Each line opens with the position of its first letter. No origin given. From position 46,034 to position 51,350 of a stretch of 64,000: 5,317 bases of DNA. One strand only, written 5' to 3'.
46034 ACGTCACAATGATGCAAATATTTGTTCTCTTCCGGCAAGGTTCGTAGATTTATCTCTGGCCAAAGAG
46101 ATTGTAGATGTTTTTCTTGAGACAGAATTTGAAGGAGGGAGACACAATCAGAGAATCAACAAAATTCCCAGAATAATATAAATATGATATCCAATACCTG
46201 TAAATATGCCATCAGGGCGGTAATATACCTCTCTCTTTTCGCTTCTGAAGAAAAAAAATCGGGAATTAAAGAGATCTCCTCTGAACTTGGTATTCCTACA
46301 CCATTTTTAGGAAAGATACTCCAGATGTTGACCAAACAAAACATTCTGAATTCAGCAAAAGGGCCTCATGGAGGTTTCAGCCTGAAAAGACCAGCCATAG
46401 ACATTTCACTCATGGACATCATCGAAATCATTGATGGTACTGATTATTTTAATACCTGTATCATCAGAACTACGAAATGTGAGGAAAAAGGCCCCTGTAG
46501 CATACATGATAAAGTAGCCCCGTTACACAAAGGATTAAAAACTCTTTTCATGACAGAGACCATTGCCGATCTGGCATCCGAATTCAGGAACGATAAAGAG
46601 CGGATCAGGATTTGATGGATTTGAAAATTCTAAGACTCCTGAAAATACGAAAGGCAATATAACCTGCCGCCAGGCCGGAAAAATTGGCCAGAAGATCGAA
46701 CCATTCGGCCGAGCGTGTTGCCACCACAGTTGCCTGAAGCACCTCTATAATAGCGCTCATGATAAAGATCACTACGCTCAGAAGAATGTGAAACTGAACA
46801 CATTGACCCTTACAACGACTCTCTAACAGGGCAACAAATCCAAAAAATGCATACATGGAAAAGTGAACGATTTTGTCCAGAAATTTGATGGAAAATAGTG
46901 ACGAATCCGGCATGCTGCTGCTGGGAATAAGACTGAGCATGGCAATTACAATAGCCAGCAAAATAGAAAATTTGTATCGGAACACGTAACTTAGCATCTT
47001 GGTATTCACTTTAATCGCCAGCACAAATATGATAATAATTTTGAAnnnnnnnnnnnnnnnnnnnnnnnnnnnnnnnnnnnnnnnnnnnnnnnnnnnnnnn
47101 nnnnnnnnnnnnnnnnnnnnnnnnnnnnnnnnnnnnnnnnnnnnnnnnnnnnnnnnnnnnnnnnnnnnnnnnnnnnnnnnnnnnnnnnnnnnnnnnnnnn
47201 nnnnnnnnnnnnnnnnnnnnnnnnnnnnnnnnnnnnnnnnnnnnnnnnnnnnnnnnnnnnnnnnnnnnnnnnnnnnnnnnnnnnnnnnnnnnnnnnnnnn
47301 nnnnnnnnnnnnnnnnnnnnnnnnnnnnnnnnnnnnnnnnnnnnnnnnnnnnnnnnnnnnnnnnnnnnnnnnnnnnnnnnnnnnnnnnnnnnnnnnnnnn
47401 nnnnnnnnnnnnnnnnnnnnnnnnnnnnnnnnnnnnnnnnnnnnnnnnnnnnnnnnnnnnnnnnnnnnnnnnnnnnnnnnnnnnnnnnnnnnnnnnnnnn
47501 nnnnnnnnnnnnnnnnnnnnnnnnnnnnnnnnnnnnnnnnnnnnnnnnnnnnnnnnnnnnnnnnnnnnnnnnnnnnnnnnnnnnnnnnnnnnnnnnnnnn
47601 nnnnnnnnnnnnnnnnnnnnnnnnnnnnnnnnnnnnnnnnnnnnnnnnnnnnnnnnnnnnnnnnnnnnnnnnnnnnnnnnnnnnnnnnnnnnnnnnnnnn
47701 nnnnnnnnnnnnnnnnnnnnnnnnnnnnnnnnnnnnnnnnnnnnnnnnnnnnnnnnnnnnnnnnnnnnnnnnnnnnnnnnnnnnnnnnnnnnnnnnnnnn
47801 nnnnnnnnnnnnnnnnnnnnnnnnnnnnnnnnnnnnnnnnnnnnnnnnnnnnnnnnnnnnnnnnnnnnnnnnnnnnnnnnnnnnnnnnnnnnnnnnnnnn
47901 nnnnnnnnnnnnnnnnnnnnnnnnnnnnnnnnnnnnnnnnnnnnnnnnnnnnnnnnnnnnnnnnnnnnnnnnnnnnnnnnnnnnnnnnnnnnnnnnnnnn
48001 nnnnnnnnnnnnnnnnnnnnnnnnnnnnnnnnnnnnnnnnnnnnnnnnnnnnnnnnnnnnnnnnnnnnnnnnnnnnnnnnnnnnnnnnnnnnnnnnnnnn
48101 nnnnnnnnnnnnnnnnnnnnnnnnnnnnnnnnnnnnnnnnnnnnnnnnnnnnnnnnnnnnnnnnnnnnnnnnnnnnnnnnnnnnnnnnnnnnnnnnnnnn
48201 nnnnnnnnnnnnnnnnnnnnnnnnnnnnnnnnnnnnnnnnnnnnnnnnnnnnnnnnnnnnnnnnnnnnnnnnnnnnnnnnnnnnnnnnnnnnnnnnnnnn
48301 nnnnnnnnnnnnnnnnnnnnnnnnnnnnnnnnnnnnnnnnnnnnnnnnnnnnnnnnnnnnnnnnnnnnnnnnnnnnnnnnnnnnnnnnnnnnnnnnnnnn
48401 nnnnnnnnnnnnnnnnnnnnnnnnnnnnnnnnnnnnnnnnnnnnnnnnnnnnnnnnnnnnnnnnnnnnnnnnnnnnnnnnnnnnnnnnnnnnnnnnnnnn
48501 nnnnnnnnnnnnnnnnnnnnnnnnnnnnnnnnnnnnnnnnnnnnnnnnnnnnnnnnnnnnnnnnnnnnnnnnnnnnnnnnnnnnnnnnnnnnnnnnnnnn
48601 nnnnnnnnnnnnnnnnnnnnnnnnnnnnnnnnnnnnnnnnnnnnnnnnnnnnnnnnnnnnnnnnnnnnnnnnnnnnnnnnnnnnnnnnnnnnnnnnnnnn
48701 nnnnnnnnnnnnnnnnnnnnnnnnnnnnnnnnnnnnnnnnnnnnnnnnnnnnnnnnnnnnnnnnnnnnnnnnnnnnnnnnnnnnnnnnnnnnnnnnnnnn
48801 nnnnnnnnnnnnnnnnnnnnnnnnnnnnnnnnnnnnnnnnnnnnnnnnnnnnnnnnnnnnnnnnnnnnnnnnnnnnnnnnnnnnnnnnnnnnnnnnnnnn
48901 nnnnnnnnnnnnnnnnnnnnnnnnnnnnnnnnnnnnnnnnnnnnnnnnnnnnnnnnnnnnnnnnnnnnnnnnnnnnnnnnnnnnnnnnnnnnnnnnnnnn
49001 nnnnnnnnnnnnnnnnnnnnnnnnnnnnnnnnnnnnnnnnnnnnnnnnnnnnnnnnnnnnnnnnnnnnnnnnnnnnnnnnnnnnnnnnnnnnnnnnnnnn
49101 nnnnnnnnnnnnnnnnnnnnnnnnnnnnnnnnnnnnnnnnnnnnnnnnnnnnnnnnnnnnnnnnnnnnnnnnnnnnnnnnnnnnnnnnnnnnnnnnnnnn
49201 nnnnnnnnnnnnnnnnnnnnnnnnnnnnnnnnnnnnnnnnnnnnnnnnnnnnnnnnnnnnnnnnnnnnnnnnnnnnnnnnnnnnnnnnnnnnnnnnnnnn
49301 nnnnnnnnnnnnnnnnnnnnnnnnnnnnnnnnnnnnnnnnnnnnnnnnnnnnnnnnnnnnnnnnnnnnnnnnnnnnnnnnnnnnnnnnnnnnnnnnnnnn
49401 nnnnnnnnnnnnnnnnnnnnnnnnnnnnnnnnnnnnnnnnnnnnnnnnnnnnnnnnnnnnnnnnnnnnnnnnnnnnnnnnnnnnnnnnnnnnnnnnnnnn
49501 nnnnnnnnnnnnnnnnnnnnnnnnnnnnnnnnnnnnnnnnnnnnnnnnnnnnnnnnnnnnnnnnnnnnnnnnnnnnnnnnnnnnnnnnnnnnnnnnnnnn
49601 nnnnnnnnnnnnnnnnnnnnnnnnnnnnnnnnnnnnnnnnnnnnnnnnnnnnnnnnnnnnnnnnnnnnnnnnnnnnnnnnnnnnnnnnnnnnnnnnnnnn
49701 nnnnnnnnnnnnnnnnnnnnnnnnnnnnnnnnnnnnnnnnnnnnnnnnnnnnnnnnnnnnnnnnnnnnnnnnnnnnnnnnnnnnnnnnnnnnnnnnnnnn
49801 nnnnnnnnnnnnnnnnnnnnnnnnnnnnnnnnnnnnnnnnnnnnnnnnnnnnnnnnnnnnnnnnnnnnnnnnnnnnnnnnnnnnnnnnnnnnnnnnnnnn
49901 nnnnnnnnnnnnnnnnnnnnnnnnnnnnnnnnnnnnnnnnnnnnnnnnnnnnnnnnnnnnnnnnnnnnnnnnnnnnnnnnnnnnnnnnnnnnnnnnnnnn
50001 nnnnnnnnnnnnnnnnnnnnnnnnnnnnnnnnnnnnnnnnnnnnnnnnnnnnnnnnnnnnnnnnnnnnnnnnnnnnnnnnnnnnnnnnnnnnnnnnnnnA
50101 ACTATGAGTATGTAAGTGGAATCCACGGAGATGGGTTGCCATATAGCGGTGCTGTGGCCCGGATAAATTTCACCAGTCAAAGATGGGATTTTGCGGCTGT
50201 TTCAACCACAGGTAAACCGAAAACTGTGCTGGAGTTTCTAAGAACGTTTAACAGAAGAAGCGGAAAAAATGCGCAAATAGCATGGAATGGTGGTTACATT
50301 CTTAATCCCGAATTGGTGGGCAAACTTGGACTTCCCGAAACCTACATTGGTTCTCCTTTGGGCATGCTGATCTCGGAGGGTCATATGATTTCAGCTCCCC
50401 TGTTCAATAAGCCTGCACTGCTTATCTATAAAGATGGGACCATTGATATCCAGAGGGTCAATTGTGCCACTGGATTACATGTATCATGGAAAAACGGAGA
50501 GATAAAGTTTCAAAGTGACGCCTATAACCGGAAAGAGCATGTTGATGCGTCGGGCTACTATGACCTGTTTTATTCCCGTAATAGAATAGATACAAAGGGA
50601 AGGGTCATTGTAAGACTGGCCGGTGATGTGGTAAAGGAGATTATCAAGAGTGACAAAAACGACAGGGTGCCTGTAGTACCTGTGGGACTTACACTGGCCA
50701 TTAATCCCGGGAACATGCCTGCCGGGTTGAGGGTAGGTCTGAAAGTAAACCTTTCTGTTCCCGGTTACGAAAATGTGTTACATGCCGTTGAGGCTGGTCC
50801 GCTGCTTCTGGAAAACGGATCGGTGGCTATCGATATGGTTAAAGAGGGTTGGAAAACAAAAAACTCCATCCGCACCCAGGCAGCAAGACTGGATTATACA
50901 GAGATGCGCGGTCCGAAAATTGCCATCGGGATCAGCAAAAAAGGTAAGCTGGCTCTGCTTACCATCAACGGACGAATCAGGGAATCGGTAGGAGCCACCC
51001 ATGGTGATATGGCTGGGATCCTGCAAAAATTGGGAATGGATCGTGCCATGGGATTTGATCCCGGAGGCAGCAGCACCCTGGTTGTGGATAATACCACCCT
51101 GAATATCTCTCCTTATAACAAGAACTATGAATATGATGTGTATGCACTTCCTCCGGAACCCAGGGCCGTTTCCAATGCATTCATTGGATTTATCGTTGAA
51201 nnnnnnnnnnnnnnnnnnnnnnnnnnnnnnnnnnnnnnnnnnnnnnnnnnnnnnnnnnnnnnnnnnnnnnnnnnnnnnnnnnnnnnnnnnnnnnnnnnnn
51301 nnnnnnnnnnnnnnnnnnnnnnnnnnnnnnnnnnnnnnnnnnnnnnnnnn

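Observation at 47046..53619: Candidate uncharacterised glycosyl-phosphate / compatible-solute system: GT4-X-NAGPA fusion plus a paralogous GT4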

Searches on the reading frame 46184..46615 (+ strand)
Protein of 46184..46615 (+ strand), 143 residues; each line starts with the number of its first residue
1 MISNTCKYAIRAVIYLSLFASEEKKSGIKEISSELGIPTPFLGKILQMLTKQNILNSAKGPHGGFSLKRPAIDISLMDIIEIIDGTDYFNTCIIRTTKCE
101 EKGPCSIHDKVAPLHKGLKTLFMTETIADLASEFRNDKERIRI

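Call 46: search_protein_families(library=pfam, proteins=[window:46184-46615:+], max_evalue=0.01)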
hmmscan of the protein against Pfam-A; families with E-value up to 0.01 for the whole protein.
window:46184-46615:+ (143 aa): 1 family
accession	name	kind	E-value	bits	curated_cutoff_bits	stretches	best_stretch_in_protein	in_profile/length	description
PF02082.26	Rrf2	-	9.1e-27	94.2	30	1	2-132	1-131/132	Iron-dependent Transcriptional regulator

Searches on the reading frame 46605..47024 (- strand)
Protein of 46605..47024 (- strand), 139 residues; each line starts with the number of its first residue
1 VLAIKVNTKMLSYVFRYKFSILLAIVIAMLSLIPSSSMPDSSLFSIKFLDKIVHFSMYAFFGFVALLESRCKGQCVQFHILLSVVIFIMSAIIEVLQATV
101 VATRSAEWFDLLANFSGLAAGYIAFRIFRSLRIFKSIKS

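Call 46: search_protein_families(library=pfam, proteins=[window:46605-47024:-], max_evalue=0.01)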
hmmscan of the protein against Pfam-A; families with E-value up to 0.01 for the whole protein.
window:46605-47024:- (139 aa): 1 family
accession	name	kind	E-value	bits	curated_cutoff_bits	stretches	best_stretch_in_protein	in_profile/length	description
PF04892.17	VanZ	-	2.1e-10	41.8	30.1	1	30-129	34-126/126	VanZ like family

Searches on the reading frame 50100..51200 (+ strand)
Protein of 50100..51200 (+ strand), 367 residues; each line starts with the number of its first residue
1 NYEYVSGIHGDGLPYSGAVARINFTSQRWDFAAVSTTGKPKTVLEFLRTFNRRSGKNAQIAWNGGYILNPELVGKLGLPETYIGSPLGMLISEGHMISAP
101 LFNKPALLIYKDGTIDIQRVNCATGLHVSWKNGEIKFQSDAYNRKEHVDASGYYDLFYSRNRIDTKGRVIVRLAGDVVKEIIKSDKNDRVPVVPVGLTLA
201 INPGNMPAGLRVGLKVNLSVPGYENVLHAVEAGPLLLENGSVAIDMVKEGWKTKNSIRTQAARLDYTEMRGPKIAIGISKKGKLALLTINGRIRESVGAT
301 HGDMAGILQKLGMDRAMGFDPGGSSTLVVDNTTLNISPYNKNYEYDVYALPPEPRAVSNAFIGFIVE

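Call 66: search_solved_structures(query=window:50100-51200:+, max_evalue=1, show_alignments=4)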
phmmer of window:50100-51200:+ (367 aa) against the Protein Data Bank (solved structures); distinct sequences matched with E-value up to 1: 8.
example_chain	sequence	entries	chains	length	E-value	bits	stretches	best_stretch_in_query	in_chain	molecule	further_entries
5h3k_A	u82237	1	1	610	1.3e-07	34.4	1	189-339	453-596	Slr0280 protein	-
6ozd_A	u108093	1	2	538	1.2e-05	27.9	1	269-331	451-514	Putative exported protein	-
6u11_A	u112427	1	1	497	7.9e-05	25.2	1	235-338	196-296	EGF-like domain-containing protein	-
6pku_A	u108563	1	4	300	0.00085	21.8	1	235-334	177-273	N-acetylglucosamine-1-phosphodiester alpha-N-acetylglucosaminidase (NAGPA)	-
6pky_A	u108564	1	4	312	0.0022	20.4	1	236-334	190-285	N-acetylglucosamine-1-phosphodiester alpha-N-acetylglucosaminidase (NAGPA)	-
6pki_A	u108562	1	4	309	0.06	15.7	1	265-333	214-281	N-acetylglucosamine-1-phosphodiester alpha-N-acetylglucosaminidase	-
6pkg_A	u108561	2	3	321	0.1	14.9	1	266-333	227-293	N-acetylglucosamine-1-phosphodiester alpha-N-acetylglucosaminidase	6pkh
3ohg_A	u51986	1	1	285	0.11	14.8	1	270-331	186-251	Uncharacterized protein from DUF2233 family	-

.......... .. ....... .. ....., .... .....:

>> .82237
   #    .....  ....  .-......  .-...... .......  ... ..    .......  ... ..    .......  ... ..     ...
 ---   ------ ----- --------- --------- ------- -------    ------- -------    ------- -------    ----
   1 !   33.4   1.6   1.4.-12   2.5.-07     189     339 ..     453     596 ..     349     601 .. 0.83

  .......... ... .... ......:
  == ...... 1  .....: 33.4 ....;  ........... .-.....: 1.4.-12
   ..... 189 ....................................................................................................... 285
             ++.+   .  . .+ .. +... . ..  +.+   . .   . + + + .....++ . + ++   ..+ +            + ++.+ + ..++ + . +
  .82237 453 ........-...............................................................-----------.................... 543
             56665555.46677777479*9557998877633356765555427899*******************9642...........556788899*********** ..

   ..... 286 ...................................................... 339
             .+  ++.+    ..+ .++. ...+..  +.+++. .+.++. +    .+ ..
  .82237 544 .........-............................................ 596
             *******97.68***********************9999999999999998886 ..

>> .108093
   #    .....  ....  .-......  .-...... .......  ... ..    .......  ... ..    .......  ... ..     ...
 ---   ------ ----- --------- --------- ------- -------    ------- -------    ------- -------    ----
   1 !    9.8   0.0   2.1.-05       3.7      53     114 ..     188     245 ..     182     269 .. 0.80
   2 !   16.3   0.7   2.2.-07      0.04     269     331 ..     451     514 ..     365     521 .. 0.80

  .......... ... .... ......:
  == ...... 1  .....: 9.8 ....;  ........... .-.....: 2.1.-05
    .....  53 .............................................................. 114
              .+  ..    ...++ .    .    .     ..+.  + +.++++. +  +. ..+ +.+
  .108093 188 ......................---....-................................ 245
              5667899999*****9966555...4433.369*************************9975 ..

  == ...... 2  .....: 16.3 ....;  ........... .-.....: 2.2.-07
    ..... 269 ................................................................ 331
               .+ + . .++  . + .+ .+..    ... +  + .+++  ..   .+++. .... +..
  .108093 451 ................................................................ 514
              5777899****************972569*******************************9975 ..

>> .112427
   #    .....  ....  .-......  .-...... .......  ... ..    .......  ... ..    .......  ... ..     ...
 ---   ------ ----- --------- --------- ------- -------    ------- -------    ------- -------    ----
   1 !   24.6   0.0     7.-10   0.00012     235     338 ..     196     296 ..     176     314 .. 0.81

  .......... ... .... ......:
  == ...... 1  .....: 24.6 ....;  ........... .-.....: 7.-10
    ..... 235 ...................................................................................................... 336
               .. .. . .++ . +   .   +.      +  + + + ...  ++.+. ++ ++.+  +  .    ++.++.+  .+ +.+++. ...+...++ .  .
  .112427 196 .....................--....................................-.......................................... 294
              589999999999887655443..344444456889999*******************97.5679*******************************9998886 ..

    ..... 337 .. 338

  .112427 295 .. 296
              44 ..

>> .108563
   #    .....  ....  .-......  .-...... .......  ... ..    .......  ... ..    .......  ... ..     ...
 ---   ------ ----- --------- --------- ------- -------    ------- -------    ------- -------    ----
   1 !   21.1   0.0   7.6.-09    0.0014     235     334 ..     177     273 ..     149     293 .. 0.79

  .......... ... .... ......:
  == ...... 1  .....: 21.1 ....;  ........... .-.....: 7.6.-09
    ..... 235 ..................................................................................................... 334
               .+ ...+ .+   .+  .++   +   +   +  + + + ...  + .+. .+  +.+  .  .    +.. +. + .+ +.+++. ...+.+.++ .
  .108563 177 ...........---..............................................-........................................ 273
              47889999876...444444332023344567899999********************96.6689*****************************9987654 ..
